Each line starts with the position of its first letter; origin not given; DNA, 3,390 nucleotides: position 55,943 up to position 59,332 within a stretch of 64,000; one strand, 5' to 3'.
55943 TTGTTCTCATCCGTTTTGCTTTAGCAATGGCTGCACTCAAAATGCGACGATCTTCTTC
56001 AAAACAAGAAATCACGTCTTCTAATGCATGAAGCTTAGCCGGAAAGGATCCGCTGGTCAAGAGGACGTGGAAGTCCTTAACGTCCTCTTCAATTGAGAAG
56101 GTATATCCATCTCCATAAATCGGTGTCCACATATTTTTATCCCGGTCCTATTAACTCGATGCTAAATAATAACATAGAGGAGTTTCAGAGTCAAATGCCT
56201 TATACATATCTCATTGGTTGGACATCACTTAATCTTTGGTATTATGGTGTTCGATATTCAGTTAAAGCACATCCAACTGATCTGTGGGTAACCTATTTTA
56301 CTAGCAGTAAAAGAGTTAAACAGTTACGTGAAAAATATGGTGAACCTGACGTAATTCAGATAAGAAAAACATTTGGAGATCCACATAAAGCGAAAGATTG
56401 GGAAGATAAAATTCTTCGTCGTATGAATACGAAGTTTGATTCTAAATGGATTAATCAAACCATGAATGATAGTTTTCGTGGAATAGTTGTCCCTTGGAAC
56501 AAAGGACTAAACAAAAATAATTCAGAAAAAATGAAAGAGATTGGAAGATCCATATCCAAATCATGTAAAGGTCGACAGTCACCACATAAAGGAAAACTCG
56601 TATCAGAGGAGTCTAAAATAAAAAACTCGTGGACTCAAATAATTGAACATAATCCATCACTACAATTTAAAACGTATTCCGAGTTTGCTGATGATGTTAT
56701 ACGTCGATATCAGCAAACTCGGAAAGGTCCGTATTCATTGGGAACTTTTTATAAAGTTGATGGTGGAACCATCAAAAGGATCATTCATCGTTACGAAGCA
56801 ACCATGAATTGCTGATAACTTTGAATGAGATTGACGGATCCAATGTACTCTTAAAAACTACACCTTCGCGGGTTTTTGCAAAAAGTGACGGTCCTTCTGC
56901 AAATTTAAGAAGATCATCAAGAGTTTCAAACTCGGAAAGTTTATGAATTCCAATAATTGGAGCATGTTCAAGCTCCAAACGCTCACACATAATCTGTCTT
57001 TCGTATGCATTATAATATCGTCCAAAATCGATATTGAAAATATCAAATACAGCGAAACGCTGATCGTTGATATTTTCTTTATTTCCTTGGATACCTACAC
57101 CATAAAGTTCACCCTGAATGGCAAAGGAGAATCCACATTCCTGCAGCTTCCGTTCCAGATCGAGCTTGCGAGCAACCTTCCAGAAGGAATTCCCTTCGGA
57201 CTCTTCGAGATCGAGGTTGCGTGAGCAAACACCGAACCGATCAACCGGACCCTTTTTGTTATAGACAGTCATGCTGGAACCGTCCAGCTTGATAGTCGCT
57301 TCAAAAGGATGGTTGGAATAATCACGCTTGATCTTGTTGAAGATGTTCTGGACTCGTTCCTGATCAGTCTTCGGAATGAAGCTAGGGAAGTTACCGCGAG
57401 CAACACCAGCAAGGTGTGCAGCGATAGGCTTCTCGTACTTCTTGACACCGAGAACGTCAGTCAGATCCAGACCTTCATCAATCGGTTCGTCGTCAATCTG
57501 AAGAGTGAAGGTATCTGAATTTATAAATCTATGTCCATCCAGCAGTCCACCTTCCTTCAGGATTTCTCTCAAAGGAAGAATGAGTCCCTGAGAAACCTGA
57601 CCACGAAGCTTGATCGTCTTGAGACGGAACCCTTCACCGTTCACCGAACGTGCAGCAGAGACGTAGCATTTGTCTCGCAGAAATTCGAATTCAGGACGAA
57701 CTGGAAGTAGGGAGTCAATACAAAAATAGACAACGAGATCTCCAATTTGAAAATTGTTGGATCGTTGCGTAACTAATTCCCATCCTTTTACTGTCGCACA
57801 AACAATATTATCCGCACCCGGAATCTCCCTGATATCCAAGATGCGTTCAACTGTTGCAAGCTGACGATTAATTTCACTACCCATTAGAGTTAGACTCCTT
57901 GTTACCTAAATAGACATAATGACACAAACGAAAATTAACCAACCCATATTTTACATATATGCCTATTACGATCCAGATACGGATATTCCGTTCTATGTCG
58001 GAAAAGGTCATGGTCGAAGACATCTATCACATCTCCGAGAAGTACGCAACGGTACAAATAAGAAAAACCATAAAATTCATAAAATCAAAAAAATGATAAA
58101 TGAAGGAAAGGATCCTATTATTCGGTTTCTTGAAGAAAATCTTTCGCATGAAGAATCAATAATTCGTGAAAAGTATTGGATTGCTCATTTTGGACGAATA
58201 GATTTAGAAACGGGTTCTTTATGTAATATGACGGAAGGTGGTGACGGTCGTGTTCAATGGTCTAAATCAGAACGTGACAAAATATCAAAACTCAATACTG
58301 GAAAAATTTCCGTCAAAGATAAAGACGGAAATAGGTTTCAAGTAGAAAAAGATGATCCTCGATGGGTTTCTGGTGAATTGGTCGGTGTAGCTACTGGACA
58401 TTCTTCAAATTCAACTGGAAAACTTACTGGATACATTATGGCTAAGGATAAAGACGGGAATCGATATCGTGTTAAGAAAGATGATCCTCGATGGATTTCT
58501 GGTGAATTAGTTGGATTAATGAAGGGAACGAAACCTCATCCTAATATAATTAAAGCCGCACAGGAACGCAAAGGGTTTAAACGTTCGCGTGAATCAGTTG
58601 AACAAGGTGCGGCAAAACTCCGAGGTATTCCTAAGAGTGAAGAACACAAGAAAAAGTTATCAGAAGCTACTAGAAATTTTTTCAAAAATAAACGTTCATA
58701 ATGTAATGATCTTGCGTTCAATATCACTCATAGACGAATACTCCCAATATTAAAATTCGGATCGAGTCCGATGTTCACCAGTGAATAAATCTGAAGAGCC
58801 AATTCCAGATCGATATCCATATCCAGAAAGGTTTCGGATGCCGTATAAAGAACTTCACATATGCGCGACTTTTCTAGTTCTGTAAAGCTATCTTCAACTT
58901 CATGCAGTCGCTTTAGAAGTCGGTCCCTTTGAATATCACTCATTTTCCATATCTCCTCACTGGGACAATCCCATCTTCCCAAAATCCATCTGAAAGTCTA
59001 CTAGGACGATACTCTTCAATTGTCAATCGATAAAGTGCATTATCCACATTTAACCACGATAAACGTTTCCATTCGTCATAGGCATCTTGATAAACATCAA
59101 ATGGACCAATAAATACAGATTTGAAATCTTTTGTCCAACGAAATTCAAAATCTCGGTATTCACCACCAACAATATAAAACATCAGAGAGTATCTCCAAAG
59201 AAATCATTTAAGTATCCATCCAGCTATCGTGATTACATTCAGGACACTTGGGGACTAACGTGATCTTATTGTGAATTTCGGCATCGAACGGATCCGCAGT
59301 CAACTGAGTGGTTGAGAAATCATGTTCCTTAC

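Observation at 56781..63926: Dispersed tRNA-repair toolkit: kinase, phosphatase and two RNA ligases next to the tRNA island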

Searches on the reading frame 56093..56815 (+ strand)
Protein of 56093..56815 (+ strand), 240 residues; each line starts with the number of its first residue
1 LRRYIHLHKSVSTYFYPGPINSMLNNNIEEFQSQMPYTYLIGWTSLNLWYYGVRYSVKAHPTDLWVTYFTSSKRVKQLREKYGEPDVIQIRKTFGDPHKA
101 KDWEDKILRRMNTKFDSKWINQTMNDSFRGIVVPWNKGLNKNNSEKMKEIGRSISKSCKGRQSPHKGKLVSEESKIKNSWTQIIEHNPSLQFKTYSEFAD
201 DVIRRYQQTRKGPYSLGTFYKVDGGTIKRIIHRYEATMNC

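Call 3: search_protein_families(library=pfam, proteins=[window:56093-56815:+], max_evalue=0.01)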
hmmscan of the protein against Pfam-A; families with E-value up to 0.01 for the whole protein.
window:56093-56815:+ (240 aa): 0 families

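Call 15: search_protein_families(library=phrogs, proteins=[window:56093-56815:+], max_evalue=0.001)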
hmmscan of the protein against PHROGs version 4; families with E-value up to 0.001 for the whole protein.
window:56093-56815:+ (240 aa): 1 family
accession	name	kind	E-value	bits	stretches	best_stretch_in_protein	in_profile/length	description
phrog_37840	-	unknown function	2.3e-07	31.5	1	36-128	14-105/350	-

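Call 83: search_protein_families(library=pfam, proteins=[window:56093-56815:+], max_evalue=1)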
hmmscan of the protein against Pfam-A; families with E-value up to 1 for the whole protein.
window:56093-56815:+ (240 aa): 1 family
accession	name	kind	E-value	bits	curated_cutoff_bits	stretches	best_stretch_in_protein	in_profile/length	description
PF07460.16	NUMOD3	-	0.034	14.5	20.4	1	154-176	12-34/37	NUMOD3 motif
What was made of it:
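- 56093..56815 (+): Low-GC + strand ORF overlapping the 3' end of Rnl5. Possible endonuclease, supported only by a weak NUMOD3 motif, so the assignment is unverified. NUMOD3 E=0.034, below cut-off (call 83). phrog_37840, unknown function (call 15).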

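Call 84: search_protein_families(library=ncbifam, proteins=[window:56093-56815:+], max_evalue=0.01)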
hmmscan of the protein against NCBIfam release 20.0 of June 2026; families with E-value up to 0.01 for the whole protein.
window:56093-56815:+ (240 aa): 0 families

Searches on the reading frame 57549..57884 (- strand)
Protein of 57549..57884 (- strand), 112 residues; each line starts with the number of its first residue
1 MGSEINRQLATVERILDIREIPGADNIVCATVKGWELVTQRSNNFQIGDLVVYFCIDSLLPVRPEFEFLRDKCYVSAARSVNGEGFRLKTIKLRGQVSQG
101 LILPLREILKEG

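Call 79: find_homologous_proteins(query=window:57549-57884:-, max_evalue=1e-8)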
Query seq(112 aa) (112 aa): 240 proteins with E <= 1e-8 among 246 candidates; the best 120 are listed.
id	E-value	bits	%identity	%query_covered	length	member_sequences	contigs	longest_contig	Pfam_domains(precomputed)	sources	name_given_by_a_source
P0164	6.7e-50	186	81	96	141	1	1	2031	PF21189.4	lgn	-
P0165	3.4e-49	183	79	96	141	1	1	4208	PF21189.4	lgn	-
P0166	8.9e-35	137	66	93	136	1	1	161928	PF21189.4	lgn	-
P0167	9.7e-35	137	66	93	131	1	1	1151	PF21189.4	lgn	-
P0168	9.2e-33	130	64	95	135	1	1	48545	PF21189.4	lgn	-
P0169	1.5e-32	130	64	93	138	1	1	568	PF21189.4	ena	-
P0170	4.2e-32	128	62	95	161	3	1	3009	PF21189.4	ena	-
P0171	8.5e-32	127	63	94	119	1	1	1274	PF21189.4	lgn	-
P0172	1.5e-31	127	63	92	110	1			PF21189.4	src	-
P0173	2.7e-31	126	72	75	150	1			PF21189.4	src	-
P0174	6.8e-31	124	63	95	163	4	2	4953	PF21189.4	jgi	jgi:hypothetical protein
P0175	2.1e-29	120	58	95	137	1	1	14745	PF21189.4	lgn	-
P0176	1.0e-28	117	56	96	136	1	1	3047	PF21189.4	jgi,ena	-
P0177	1.3e-28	117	61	92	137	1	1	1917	PF21189.4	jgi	-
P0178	7.8e-28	115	55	91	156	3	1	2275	PF21189.4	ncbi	-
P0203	2.2e-24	104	59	88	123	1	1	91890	PF21189.4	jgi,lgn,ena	jgi:RNA ligase (TIGR02306 family)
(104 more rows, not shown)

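Call 80: find_encoding_contigs(protein=P0166, flank=5000, max_places=1)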
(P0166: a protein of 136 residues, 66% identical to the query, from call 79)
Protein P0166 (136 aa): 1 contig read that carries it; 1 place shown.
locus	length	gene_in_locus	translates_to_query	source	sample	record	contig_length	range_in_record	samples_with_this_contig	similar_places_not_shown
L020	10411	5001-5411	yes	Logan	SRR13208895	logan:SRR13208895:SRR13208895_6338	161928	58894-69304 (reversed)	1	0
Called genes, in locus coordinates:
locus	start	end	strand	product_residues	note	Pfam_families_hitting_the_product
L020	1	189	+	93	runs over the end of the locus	-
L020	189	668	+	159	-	PF13671:AAA_33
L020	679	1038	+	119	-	-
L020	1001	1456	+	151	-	-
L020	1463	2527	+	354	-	PF26128:Gad2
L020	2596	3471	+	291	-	PF19474:DUF6011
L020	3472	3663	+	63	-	-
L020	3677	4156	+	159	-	PF00542:Ribosomal_L12 (weak)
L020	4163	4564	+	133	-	PF09424:YqeY (weak)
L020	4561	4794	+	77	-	-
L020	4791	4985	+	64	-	-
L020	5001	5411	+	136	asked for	PF21189:PHA02142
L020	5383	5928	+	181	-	PF01541:GIY-YIG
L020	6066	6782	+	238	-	PF09414:RNA_ligase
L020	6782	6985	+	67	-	-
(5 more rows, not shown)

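Call 81: find_encoding_contigs(protein=P0203, flank=4000, max_places=1)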
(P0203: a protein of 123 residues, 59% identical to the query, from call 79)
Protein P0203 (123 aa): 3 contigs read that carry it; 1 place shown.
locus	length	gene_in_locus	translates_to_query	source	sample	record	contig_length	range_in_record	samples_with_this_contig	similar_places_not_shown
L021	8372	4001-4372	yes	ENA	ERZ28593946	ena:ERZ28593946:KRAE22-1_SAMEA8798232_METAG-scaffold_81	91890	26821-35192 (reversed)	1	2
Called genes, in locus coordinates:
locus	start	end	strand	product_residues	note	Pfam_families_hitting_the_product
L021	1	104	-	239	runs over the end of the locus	PF00149:Metallophos, PF12850:Metallophos_2 (faint)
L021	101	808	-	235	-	PF00535:Glycos_transf_2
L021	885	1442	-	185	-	-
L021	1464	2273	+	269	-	-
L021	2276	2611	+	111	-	PF01521:Fe-S_biosyn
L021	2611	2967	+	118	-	PF10504:DUF2452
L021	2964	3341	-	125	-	-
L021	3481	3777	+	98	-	-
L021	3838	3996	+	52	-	-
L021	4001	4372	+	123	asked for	PF21189:PHA02142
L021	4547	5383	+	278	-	PF00847:AP2 (faint), PF14528:LAGLIDADG_3 (weak)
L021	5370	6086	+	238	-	PF09414:RNA_ligase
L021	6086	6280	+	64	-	-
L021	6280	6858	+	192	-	PF18143:HAD_SAK_2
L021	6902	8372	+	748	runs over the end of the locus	PF17164:DUF5122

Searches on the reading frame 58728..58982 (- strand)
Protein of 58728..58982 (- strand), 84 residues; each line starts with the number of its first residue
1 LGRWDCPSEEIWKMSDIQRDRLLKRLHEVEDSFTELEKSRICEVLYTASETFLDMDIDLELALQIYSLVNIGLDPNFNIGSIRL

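Call 83: search_protein_families(library=pfam, proteins=[window:58728-58982:-], max_evalue=1)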
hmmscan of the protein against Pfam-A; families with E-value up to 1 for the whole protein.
window:58728-58982:- (84 aa): 2 families
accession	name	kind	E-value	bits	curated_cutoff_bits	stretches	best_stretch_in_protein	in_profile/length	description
PF17522.7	DUF5446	-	0.09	13.3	26.2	1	19-50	7-38/72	Family of unknown function (DUF5446)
PF09784.14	L31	-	0.099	13.5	22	1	11-39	12-40/102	Mitochondrial ribosomal protein L31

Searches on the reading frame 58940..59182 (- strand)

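Call 83: search_protein_families(library=pfam, proteins=[window:58940-59182:-], max_evalue=1)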
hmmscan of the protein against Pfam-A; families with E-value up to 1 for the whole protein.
window:58940-59182:- (80 aa): 1 family
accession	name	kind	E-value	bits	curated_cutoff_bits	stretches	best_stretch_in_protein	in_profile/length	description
PF13773.12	DUF4170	-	4.4e-16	59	25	1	2-57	2-59/60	Domain of unknown function (DUF4170)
